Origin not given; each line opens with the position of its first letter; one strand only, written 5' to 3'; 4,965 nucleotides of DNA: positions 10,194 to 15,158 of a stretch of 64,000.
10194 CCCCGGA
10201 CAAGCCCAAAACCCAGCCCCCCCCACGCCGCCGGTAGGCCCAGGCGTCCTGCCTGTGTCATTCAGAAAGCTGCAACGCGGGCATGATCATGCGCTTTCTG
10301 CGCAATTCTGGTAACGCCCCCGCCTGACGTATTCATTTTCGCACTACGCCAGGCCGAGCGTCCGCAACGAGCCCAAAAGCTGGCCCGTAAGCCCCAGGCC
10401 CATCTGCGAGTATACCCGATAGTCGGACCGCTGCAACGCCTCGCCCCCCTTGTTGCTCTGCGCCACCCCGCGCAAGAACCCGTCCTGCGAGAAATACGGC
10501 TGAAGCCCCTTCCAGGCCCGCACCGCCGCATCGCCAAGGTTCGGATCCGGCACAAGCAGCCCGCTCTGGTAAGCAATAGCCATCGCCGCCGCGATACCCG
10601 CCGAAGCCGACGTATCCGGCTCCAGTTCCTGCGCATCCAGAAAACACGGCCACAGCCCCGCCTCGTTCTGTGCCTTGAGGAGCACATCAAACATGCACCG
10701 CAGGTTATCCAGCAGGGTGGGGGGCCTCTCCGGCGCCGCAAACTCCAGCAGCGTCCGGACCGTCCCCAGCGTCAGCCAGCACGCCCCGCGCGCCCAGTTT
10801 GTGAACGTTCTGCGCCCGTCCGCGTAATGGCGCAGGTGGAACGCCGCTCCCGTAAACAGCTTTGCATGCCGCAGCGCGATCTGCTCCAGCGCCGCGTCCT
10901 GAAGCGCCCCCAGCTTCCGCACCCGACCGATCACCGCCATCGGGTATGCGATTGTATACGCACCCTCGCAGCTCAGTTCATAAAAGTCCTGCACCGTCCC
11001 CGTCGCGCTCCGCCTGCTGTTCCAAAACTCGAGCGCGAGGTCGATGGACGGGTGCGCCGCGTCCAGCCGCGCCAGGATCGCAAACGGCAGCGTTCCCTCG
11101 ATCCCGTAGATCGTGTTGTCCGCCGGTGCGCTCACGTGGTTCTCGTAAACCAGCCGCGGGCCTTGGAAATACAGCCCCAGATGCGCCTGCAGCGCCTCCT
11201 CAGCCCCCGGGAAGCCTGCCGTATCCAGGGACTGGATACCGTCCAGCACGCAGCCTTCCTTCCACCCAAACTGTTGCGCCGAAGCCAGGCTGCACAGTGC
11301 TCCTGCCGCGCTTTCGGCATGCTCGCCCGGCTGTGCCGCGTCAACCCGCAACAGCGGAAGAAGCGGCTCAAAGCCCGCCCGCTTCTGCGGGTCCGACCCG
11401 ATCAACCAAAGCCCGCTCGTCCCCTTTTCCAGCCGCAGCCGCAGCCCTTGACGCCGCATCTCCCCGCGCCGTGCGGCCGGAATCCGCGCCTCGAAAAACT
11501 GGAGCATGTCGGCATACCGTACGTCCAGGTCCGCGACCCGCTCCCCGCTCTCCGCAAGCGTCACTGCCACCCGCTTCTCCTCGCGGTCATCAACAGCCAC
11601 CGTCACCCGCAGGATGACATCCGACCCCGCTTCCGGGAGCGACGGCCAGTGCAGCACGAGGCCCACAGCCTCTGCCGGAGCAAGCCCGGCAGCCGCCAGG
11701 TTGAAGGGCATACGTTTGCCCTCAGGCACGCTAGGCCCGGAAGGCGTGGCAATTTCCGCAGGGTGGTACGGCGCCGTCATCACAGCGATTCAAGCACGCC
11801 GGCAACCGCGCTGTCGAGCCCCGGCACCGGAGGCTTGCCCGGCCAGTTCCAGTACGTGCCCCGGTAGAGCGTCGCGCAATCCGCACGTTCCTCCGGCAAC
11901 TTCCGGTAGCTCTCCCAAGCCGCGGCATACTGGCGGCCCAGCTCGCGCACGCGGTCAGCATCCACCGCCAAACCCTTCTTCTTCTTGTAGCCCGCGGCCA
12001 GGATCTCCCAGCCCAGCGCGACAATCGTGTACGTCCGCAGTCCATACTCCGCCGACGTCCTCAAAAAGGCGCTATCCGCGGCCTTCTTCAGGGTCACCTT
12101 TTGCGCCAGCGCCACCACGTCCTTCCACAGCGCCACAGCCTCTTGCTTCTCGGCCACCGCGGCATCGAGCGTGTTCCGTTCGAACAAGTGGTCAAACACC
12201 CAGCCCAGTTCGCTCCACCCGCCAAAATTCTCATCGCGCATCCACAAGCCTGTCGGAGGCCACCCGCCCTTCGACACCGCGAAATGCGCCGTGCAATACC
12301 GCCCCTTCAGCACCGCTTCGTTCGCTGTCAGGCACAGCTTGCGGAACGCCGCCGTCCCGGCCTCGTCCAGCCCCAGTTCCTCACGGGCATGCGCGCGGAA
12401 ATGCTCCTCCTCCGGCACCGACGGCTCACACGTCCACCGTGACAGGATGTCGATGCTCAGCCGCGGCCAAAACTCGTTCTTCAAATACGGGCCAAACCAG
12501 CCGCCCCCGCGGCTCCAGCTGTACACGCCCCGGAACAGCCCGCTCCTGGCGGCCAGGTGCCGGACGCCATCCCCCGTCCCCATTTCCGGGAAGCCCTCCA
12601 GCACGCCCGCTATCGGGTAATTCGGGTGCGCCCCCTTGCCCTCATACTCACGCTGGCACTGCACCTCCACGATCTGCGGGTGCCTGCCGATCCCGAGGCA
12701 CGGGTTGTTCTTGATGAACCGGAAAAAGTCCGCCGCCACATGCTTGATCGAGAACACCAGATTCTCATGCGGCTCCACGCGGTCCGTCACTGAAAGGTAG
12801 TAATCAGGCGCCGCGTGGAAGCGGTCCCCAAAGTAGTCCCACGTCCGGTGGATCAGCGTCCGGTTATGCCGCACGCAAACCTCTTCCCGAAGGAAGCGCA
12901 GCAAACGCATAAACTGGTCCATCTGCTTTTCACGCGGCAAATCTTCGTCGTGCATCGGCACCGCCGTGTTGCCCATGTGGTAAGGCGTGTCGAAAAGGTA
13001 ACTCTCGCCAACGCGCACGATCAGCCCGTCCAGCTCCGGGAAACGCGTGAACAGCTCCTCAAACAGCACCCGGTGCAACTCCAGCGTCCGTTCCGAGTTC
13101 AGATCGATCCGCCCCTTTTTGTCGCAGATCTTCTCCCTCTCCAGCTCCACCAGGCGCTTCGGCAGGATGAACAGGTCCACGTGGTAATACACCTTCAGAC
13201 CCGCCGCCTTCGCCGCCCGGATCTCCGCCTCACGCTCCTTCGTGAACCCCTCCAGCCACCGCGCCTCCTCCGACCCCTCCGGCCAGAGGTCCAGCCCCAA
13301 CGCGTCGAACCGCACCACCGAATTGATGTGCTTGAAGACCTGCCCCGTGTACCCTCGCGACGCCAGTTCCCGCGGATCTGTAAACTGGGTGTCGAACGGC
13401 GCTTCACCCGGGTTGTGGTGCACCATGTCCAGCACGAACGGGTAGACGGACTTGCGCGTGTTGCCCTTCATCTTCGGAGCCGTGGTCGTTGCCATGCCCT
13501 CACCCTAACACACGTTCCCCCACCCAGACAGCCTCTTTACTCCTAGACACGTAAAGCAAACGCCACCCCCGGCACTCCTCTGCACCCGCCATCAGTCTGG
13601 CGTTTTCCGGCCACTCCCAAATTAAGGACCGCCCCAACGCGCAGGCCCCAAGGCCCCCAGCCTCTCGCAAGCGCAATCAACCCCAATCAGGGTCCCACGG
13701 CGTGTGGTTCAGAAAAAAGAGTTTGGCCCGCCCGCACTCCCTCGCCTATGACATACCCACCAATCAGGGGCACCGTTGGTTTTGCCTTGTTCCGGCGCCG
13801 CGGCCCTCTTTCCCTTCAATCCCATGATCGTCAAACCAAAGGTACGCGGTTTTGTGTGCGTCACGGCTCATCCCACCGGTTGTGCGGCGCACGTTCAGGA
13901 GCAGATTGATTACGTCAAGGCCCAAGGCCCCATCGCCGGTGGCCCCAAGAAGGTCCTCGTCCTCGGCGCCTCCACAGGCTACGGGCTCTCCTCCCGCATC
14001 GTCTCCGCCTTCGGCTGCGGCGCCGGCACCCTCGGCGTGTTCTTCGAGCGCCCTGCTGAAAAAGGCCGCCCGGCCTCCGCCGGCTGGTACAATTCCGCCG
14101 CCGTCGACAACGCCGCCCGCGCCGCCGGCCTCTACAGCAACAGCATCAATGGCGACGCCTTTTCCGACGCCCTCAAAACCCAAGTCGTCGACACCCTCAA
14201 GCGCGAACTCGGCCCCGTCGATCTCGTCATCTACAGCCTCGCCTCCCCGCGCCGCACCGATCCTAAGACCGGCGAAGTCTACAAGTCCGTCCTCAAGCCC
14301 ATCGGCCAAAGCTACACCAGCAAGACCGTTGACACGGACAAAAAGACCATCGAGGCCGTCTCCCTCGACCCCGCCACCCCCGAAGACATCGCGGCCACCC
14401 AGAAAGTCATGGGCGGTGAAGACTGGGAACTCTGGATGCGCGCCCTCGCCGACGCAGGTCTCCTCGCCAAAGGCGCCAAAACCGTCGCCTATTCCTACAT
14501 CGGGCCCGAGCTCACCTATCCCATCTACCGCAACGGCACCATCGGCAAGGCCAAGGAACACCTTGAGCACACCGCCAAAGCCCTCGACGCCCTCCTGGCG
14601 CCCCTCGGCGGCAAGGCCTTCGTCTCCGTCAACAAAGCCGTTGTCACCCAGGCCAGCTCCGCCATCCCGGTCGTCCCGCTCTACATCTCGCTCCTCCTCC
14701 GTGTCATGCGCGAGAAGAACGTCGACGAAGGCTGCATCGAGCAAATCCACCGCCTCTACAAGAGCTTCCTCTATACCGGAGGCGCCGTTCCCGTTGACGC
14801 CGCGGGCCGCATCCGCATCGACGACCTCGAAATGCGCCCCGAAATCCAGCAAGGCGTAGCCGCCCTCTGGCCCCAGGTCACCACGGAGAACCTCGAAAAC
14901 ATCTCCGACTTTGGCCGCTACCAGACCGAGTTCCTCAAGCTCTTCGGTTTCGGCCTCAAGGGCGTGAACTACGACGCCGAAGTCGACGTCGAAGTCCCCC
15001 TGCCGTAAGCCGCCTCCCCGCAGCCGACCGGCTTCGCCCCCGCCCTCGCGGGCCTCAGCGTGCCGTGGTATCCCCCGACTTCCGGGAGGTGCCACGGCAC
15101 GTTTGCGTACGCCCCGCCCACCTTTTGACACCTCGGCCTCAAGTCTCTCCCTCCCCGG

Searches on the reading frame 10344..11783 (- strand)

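Call 8: search_protein_families(library=pfam, proteins=[window:10344-11783:-], max_evalue=0.001)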
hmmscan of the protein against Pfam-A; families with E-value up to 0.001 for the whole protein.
window:10344-11783:- (479 aa): 1 family
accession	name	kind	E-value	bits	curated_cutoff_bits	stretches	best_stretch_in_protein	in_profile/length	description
PF07470.19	Glyco_hydro_88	-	5.2e-15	55.7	26.6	1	318-464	179-339/352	Glycosyl Hydrolase Family 88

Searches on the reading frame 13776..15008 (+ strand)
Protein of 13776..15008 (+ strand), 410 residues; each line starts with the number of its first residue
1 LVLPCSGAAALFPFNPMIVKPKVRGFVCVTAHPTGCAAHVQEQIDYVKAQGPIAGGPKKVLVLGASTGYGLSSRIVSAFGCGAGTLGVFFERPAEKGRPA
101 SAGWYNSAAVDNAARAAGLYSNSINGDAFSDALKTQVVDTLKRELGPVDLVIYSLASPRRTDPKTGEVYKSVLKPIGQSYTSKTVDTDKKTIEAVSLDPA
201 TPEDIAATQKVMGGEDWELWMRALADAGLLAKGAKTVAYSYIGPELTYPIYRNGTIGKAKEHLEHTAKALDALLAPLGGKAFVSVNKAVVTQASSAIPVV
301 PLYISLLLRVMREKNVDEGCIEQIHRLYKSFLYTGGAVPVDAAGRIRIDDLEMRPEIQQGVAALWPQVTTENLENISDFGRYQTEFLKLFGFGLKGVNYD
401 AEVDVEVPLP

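Call 8: search_protein_families(library=pfam, proteins=[window:13776-15008:+], max_evalue=0.001)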
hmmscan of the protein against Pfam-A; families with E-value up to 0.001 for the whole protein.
window:13776-15008:+ (410 aa): 3 families
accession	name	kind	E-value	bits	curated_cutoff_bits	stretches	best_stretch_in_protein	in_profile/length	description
PF12241.14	Enoyl_reductase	-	2e-110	368.2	22.1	1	98-333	1-236/236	Trans-2-enoyl-CoA reductase catalytic region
PF12242.14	Eno-Rase_NADH_b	-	3.1e-37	126.6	23.4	1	18-95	1-78/79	NAD(P)H binding domain of trans-2-enoyl-CoA reductase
PF07055.18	Eno-Rase_FAD_bd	-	1.9e-27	95.9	25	1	340-403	1-64/64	Enoyl reductase FAD binding domain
